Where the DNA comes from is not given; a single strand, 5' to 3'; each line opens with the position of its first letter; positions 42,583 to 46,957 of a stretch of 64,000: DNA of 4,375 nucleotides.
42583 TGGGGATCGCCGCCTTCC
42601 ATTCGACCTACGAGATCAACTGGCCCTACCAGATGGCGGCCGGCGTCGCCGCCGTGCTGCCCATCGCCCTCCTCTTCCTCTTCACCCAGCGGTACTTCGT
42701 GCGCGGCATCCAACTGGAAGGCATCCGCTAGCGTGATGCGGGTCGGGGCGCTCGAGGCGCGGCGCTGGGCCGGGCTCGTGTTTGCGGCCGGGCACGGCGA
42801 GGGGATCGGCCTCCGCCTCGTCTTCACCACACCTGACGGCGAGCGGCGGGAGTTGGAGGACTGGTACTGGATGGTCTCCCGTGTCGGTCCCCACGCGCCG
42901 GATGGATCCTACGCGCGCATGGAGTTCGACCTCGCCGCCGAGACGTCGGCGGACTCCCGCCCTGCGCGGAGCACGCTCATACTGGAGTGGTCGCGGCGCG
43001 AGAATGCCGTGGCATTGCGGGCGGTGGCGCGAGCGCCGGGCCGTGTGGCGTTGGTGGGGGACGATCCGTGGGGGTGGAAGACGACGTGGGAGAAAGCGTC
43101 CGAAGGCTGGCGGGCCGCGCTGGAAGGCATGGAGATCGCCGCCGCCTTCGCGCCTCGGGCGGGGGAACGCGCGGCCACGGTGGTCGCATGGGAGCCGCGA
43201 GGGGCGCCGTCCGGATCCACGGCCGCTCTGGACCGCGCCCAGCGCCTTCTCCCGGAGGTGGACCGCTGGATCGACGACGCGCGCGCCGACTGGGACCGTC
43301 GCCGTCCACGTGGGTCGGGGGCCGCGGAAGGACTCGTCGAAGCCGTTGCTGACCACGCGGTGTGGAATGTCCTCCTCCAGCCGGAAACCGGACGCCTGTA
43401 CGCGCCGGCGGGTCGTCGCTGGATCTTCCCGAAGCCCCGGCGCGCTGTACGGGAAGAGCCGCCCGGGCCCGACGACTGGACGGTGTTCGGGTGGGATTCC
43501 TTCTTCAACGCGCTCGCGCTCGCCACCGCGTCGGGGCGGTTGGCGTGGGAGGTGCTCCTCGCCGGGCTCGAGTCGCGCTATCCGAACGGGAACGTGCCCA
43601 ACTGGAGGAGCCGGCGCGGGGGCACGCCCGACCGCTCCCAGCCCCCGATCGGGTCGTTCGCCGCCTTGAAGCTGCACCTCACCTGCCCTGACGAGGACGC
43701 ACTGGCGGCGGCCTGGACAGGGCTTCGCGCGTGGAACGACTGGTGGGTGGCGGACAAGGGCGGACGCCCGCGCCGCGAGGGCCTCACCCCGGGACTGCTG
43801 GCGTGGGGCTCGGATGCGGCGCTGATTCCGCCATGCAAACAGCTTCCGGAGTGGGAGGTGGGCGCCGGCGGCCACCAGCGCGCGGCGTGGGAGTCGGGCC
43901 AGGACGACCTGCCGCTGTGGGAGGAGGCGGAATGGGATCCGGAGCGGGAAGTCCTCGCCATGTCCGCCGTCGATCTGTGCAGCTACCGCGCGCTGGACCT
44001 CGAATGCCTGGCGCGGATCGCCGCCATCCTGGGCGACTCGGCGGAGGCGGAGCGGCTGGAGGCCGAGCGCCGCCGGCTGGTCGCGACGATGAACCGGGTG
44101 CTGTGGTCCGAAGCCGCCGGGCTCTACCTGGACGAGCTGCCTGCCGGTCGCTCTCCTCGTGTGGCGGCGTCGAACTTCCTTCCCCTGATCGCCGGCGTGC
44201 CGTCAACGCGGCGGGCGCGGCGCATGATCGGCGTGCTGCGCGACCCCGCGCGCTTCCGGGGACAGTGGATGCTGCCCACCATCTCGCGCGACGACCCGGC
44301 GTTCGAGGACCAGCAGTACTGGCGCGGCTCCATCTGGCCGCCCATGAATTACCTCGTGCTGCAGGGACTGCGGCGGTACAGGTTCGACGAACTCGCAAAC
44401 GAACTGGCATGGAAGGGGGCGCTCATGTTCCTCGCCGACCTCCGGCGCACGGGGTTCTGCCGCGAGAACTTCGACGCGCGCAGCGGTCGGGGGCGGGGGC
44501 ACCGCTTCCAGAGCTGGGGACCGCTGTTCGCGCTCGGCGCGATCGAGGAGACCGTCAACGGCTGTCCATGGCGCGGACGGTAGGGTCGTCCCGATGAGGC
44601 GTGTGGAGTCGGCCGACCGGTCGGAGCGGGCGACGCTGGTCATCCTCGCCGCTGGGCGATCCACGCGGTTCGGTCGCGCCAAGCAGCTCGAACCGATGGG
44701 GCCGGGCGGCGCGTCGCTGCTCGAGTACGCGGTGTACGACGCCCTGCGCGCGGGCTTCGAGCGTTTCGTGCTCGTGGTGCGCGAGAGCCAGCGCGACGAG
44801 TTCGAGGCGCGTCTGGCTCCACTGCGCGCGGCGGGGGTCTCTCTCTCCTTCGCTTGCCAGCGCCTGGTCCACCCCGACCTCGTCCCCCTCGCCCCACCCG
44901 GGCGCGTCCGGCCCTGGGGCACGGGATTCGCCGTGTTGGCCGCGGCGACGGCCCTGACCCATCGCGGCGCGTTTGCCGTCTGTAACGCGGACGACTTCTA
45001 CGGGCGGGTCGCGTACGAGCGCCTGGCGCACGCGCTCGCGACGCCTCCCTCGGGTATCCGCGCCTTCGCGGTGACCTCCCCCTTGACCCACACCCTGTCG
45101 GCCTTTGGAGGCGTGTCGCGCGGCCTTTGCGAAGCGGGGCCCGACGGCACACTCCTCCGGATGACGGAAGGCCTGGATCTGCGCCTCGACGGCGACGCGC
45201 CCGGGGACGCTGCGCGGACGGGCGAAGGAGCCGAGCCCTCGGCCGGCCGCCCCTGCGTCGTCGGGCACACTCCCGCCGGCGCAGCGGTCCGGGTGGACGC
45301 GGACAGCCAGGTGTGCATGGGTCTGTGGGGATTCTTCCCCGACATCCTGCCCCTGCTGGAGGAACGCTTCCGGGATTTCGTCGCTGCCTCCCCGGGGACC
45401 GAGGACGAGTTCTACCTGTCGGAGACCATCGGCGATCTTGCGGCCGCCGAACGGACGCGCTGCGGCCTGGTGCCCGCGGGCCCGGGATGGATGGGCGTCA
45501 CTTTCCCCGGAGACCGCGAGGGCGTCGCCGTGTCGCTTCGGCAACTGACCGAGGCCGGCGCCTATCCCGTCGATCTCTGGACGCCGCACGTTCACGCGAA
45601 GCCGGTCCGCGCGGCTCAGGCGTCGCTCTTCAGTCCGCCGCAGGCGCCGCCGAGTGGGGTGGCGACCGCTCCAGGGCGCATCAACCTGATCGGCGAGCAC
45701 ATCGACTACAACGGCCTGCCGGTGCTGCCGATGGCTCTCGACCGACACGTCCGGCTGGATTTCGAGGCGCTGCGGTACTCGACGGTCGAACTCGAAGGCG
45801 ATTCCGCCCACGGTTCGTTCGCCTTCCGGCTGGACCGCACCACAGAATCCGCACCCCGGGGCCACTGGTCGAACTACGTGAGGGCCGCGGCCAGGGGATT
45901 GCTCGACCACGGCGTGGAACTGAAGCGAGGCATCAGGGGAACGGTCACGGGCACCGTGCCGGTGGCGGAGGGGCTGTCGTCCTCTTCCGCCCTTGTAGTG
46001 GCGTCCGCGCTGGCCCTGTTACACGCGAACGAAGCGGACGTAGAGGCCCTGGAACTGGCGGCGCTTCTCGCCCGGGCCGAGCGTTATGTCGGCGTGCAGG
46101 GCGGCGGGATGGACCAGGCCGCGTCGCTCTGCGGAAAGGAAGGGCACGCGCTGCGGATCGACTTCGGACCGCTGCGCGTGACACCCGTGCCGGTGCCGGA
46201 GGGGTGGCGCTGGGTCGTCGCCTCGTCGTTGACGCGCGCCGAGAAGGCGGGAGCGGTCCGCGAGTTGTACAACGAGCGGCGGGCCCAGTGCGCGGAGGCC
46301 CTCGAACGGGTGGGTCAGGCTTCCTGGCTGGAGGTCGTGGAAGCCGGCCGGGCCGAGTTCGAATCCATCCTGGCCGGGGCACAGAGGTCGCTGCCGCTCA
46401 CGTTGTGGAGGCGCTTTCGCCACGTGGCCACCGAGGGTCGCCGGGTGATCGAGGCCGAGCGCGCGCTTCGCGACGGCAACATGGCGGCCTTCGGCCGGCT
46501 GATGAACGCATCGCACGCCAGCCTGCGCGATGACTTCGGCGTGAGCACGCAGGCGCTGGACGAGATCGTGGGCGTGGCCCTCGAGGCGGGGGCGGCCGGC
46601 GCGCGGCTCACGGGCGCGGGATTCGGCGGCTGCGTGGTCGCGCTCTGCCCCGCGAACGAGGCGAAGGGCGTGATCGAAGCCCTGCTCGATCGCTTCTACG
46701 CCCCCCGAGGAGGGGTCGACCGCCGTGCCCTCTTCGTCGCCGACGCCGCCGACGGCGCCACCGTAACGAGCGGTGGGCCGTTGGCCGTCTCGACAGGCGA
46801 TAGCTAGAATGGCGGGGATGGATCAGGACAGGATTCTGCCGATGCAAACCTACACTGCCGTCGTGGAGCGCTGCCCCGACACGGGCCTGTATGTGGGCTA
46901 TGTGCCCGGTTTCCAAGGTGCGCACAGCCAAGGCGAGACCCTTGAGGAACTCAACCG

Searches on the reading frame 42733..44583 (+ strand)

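Call 91: search_protein_families(library=pfam, proteins=[window:42733-44583:+], max_evalue=0.00001)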
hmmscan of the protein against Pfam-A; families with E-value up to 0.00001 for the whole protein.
window:42733-44583:+ (616 aa): 3 families
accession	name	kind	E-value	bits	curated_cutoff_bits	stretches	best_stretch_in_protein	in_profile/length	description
PF22422.2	MGH1-like_GH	-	1.2e-44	153.8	27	1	253-595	6-355/356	Mannosylglycerate hydrolase MGH1-like glycoside hydrolase domain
PF01204.24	Trehalase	-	1.8e-16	60.6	21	1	411-584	305-480/512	Trehalase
PF03200.22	Glyco_hydro_63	-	1.4e-15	57.6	22.4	1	482-598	351-485/492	Glycosyl hydrolase family 63 C-terminal domain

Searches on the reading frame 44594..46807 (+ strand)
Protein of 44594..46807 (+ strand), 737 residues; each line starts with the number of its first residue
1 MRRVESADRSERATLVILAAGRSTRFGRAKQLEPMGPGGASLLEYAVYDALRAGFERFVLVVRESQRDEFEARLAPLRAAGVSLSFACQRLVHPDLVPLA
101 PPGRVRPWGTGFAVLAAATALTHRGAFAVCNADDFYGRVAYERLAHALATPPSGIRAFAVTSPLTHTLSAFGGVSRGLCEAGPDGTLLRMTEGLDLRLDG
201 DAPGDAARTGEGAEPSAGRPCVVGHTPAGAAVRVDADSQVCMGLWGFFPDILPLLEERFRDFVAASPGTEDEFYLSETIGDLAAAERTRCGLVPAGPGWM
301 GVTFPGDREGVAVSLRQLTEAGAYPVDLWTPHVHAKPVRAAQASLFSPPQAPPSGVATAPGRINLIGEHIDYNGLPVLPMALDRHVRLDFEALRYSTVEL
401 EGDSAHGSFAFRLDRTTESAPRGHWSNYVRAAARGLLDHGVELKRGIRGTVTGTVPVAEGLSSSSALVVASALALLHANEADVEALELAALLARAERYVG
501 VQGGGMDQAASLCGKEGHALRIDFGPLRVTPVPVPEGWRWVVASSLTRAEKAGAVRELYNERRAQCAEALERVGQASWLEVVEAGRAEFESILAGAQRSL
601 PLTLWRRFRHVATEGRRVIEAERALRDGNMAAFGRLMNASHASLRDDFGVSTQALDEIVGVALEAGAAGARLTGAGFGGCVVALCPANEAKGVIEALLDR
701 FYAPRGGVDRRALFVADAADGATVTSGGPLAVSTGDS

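Call 91: search_protein_families(library=pfam, proteins=[window:44594-46807:+], max_evalue=0.00001)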
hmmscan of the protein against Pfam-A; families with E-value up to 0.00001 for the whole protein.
window:44594-46807:+ (737 aa): 4 families
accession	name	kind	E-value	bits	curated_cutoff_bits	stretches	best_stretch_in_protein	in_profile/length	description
PF00288.32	GHMP_kinases_N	-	2.5e-16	60.1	22.3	1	427-515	1-87/87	GHMP kinases N terminal domain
PF10509.15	GalKase_gal_bdg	-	2.6e-16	59.4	23.1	1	353-386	11-43/49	Galactokinase galactose-binding signature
PF08544.19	GHMP_kinases_C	-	7e-16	58.8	21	1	623-702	3-84/85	GHMP kinases C terminal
PF12804.13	NTP_transf_3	-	1.5e-09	38.6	27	1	16-79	2-54/160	MobA-like NTP transferase domain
